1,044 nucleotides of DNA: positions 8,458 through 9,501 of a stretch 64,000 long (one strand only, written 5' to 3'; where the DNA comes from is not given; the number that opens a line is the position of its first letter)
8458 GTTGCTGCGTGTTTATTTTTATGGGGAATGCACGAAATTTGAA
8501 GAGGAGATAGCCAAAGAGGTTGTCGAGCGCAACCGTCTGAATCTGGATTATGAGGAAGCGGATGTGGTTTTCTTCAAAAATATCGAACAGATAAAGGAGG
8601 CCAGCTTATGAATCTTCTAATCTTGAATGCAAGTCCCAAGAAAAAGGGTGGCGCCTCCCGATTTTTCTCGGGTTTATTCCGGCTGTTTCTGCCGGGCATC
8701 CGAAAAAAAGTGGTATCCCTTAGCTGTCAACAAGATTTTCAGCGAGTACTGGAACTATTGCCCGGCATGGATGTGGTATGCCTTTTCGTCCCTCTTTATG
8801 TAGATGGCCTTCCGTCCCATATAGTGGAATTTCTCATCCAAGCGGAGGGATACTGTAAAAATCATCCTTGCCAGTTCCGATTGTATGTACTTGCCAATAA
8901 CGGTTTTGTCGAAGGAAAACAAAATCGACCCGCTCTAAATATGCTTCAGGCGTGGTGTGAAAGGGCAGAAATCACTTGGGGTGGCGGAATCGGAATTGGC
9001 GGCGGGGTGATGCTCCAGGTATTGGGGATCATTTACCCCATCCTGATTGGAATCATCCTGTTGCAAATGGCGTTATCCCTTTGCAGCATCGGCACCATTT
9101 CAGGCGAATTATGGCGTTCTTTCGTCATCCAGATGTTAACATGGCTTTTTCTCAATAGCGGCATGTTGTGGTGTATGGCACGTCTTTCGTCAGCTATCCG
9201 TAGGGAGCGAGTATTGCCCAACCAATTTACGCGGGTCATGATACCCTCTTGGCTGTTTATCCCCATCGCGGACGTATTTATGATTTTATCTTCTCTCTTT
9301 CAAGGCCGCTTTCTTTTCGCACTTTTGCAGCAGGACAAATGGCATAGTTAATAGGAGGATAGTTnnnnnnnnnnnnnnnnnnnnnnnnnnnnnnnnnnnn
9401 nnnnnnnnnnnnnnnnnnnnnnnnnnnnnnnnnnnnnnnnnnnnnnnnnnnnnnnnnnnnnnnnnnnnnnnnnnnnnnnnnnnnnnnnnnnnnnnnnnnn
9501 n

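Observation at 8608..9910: Membrane-anchored FMN-reductase-like protein followed by a HemG-like flavodoxin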

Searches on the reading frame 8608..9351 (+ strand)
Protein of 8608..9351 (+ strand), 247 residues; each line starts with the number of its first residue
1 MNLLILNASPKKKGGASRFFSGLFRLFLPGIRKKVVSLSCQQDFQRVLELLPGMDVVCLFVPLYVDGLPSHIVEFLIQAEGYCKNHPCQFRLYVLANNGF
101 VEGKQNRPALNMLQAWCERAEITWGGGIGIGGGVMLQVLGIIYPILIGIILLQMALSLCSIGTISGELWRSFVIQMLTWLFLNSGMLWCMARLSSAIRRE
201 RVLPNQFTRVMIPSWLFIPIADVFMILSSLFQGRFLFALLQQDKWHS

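Call 3: search_protein_families(library=pfam, proteins=[window:8608-9351:+], max_evalue=0.1)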
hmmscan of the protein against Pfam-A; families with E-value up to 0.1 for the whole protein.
window:8608-9351:+ (247 aa): 0 families

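Call 4: search_protein_families(library=ncbifam, proteins=[window:8608-9351:+], max_evalue=0.1)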
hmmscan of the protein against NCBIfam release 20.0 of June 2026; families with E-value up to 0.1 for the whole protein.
window:8608-9351:+ (247 aa): 0 families

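Call 5: find_homologous_proteins(query=window:8608-9351:+)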
Query window:8608-9351:+ (247 aa): 846 proteins with E <= 0.001 among 1863 candidates; the best 120 are listed.
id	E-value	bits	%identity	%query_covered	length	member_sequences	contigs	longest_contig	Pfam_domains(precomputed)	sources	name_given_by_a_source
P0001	1.4e-160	551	100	100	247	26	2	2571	-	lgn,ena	-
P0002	5.7e-160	549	99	100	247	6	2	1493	-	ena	-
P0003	8.1e-146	503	89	100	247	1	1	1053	-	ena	-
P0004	2.7e-144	498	89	100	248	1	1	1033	-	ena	-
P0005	3.6e-135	468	82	100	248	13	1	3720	-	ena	-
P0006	1.6e-134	465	83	100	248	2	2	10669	-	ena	-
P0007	1.5e-132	459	82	100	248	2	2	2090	-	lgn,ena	-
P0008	9.5e-132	456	82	100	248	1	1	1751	-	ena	-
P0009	1.6e-131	456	81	100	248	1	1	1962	-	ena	-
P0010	7.6e-131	453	81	100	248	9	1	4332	-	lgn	-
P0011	1.3e-130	453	80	100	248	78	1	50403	-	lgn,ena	-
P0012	4.9e-130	451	81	100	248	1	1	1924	-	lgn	-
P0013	7.0e-130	450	80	100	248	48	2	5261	-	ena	-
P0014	9.0e-130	450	80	100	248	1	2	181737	-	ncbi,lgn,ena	-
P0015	5.4e-129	447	80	100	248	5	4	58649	-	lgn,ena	-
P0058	4.7e-87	310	55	99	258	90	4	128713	-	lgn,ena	-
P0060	6.5e-87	310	56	99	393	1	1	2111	PF03358.21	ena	-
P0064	6.8e-84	300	55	95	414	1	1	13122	PF03358.21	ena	-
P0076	2.0e-79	285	51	99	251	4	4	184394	PF03358.21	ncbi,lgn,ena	-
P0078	2.0e-78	282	51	99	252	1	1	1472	PF03358.21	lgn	-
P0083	2.5e-74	268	51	99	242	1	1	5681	PF03358.21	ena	-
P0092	2.0e-69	252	51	99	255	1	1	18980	PF03358.21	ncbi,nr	ncbi:MAG: hypothetical protein VB112_09430 [Oscillospiraceae bacterium]|nr:hypothetical protein [Osc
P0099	1.6e-66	243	43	98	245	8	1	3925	PF03358.21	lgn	-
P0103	1.3e-64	236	43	100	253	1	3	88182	-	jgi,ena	-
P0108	1.1e-63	233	44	98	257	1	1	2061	PF03358.21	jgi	jgi:multimeric flavodoxin WrbA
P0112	4.5e-63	231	46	99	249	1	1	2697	PF03358.21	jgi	jgi:multimeric flavodoxin WrbA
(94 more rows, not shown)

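Call 9: find_encoding_contigs(protein=P0076, flank=6000, max_places=3)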
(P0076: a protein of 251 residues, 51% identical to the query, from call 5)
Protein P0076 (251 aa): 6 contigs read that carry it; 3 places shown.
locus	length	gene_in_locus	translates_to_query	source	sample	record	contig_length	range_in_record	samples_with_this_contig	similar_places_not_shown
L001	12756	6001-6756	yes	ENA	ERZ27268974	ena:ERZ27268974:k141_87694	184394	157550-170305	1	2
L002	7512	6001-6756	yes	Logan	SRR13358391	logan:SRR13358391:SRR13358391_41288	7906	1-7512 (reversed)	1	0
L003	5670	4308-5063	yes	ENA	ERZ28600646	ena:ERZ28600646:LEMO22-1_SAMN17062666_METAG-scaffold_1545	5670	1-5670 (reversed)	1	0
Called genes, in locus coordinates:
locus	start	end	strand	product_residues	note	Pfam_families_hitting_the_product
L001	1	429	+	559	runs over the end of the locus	-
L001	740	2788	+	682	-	PF14200:RicinB_lectin_2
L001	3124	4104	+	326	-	PF00376:MerR, PF13411:MerR_1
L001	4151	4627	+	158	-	PF01243:PNPOx_N (weak)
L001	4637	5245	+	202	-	PF19789:DUF6273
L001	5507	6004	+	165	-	-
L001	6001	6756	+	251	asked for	PF03358:FMN_red (faint)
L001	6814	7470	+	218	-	PF00561:Abhydrolase_1, PF12146:Hydrolase_4, PF12697:Abhydrolase_6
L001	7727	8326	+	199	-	PF00440:TetR_N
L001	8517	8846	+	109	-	PF12844:HTH_19, PF13560:HTH_31, PF01381:HTH_3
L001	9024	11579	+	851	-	PF13401:AAA_22 (weak), PF04545:Sigma70_r4 (faint), PF25873:WHD_MalT, PF17874:TPR_MalT, PF00196:GerE, PF08281:Sigma70_r4_2 (faint)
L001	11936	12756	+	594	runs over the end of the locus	PF12729:4HB_MCP_1 (weak), PF00672:HAMP (faint), PF18947:HAMP_2 (faint), PF00015:MCPsignal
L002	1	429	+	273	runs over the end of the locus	?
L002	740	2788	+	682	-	PF14200:RicinB_lectin_2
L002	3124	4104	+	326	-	PF00376:MerR, PF13411:MerR_1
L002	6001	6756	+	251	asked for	PF03358:FMN_red (faint)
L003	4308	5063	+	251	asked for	PF03358:FMN_red (faint)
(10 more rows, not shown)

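Call 10: find_encoding_contigs(protein=P0103, flank=6000, max_places=3)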
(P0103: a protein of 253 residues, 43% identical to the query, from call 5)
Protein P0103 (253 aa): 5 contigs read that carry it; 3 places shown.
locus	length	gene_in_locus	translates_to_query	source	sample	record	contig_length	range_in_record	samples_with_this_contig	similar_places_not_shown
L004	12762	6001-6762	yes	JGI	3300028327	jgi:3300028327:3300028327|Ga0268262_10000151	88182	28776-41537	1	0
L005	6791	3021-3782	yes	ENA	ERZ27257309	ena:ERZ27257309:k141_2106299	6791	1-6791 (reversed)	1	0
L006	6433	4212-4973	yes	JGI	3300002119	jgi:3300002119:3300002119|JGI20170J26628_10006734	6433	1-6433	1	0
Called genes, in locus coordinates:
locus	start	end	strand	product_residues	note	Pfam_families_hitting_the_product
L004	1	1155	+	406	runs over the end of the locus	PF03168:LEA_2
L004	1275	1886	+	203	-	-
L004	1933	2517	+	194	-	-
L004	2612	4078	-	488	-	PF00890:FAD_binding_2, PF01134:GIDA (weak), PF01266:DAO, PF01593:Amino_oxidase, PF03486:HI0933_like (faint), PF07992:Pyr_redox_2, PF12831:FAD_oxidored, PF13450:NAD_binding_8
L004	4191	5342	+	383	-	PF00248:Aldo_ket_red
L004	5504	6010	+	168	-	-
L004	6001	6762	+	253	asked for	-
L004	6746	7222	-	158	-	PF02664:LuxS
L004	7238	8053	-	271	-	PF01048:PNP_UDP_1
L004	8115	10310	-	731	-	PF00672:HAMP, PF00015:MCPsignal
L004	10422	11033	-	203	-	-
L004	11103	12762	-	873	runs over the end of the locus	PF02985:HEAT (faint), PF13646:HEAT_2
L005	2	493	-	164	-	?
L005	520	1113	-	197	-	PF00440:TetR_N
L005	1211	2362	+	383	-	PF00248:Aldo_ket_red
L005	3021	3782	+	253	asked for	-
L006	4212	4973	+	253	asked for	-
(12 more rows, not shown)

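Call 11: find_encoding_contigs(protein=P0058, flank=6000, max_places=3)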
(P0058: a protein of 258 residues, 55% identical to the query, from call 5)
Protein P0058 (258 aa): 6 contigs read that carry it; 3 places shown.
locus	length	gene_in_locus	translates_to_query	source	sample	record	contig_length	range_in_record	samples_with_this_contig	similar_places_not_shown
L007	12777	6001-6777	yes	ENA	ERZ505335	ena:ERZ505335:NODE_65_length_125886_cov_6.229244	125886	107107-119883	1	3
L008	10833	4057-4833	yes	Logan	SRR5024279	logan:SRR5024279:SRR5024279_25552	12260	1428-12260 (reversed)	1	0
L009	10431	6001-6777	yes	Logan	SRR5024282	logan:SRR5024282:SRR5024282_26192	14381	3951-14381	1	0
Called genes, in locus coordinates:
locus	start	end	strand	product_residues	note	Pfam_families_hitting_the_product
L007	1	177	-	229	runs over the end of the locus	PF04474:DUF554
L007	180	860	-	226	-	PF00730:HhH-GPD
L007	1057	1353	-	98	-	PF01016:Ribosomal_L27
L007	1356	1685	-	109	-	PF04327:Peptidase_Prp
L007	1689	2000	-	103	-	PF00829:Ribosomal_L21p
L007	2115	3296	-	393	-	PF22694:CtpB_N-like, PF00595:PDZ (weak), PF13180:PDZ_2, PF17820:PDZ_6 (weak), PF03572:Peptidase_S41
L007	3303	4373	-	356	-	PF17853:GGDEF_2, PF13556:HTH_30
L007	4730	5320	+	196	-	PF02586:SRAP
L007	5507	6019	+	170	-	-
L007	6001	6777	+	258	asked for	-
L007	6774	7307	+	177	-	PF12724:Flavodoxin_5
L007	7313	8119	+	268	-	-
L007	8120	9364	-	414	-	-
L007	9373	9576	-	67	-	PF21645:FakA-like_M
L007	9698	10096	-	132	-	PF04246:RseC_MucC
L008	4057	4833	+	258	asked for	-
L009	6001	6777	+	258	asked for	-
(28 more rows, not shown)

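Call 14: search_solved_structures(query=A1, max_evalue=10, show_alignments=3)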
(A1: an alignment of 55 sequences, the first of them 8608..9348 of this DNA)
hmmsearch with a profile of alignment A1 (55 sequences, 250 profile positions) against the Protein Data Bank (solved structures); distinct sequences matched with E-value up to 10: 17.
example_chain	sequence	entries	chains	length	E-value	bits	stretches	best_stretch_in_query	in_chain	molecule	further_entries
7f76_A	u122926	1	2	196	0.0036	20.1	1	1-72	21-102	FMN-dependent NADPH-quinone reductase (azoR)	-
3u7i_A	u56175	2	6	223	0.064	16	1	36-78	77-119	FMN-dependent NADH-azoreductase 1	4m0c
3gfq_A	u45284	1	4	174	0.17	14.6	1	1-72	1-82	FMN-dependent NADPH-azoreductase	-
3gfr_A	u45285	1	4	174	0.19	14.4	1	1-72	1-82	FMN-dependent NADPH-azoreductase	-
3gfs_A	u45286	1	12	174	0.21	14.3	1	1-72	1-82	FMN-dependent NADPH-azoreductase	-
1nni_1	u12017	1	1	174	0.22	14.3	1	1-72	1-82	hypothetical protein yhda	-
2gsw_A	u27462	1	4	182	0.25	14.1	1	1-72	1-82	yhdA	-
9ywq_A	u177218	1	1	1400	0.29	13.8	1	44-87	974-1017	Transmembrane protein 94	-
9yyd_A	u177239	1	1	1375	0.31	13.8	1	44-86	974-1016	Isoform 3 of Transmembrane protein 94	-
9jjk_A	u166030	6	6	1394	0.31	13.8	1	44-86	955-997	Endoplasmic reticulum magnesium-transporting P-type ATPase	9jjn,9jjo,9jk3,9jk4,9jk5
3lt5_A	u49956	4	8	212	0.45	13.3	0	46-78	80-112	FMN-dependent NADH-azoreductase 1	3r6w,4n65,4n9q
3keg_A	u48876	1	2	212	0.45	13.2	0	46-78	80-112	FMN-dependent NADH-azoreductase 1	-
2v9c_A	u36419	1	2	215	0.46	13.2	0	46-78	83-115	FMN-DEPENDENT NADH-AZOREDUCTASE 1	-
3ha2_A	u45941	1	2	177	0.56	12.9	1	1-77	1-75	NADPH-quinone reductase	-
2hp7_A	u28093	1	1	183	1.6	11.5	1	196-224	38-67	Flagellar motor switch protein FliM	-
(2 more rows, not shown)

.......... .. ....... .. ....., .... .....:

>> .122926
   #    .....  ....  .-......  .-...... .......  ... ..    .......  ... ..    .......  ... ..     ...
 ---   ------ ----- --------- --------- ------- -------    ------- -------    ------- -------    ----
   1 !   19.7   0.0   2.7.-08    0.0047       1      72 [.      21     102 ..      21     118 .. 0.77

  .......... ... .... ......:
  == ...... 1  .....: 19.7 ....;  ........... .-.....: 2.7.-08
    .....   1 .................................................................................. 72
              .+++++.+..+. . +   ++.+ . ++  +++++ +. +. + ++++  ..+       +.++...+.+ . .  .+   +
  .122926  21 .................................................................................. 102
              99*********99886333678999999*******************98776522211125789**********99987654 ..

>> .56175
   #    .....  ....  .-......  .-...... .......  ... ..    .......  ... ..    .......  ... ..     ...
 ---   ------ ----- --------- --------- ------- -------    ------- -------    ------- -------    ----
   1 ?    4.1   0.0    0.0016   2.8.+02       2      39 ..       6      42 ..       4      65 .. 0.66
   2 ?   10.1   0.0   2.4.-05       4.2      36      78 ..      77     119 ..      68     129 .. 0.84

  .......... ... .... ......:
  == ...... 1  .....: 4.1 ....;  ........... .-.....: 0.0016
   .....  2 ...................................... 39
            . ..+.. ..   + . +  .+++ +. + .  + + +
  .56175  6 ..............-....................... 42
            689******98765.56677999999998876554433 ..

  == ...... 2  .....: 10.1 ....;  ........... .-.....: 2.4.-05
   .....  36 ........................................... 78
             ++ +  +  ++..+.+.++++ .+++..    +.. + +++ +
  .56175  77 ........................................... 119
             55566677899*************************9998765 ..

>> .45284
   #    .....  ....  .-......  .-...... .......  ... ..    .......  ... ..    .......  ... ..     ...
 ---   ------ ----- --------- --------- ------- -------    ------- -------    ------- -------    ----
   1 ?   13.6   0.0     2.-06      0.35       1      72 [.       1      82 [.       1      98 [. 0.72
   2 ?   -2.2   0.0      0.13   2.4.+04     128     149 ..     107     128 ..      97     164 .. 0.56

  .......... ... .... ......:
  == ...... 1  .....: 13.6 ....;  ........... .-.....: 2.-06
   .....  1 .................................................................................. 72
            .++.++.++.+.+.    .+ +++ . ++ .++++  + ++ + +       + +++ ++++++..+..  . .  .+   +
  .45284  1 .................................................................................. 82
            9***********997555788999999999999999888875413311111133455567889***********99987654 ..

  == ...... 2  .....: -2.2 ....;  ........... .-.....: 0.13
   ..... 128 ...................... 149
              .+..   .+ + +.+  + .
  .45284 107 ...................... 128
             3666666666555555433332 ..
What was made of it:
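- Closest known: NADPH-dependent FMN reductase / ChrR. Same: A profile hit to AzoR/YhdA covers residues 1-72 (call 14).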

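Call 27: predict_structure(alignment_id=A1)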
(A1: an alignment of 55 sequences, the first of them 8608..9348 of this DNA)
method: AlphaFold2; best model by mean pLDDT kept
length: 247 residues; sequences in the alignment: 55
mean_pLDDT: 89.1   pTM: 0.84
mean pLDDT of the five models: 89.1, 88.5, 88.0, 87.7, 87.6
residues with pLDDT >= 90: 174; 70-90: 52; 50-70: 13; < 50: 8
segments of 3 or more residues with pLDDT < 50: 241-247
pLDDT, mean of each block of 10 residues (from residue 1): 93 81 94 94 95 96 82 96 95 92 89 97 97 89 93 94 93 95 95 96 94 83 78 59 46
secondary structure, 60 per line:
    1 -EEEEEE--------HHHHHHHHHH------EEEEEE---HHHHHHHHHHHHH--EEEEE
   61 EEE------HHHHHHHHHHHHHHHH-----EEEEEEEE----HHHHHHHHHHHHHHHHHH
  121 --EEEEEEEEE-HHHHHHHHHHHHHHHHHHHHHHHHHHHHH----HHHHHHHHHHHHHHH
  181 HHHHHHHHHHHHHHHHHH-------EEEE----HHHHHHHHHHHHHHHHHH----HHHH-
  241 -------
elements in order: E2-7 H16-25 E32-37 H41-53 E56-63 H70-85 E91-98 H103-120 E123-131 H133-161 H166-198 E206-209 H214-231 H236-239
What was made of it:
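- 8608..9000 (+): B residues 1-131: five beta/alpha units of the flavodoxin-like fold. FMN loops are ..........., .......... and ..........; strand 5 plus Gly loop is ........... Secondary structure of the model (call 27).
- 9004..9201 (+): B residues 133-198: hydrophobic two-helix hairpin (H133-161, H166-198). Predicted membrane-spanning, with both ends in the cytoplasm. Model pLDDT 89-97 (block means) in this region (call 27).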
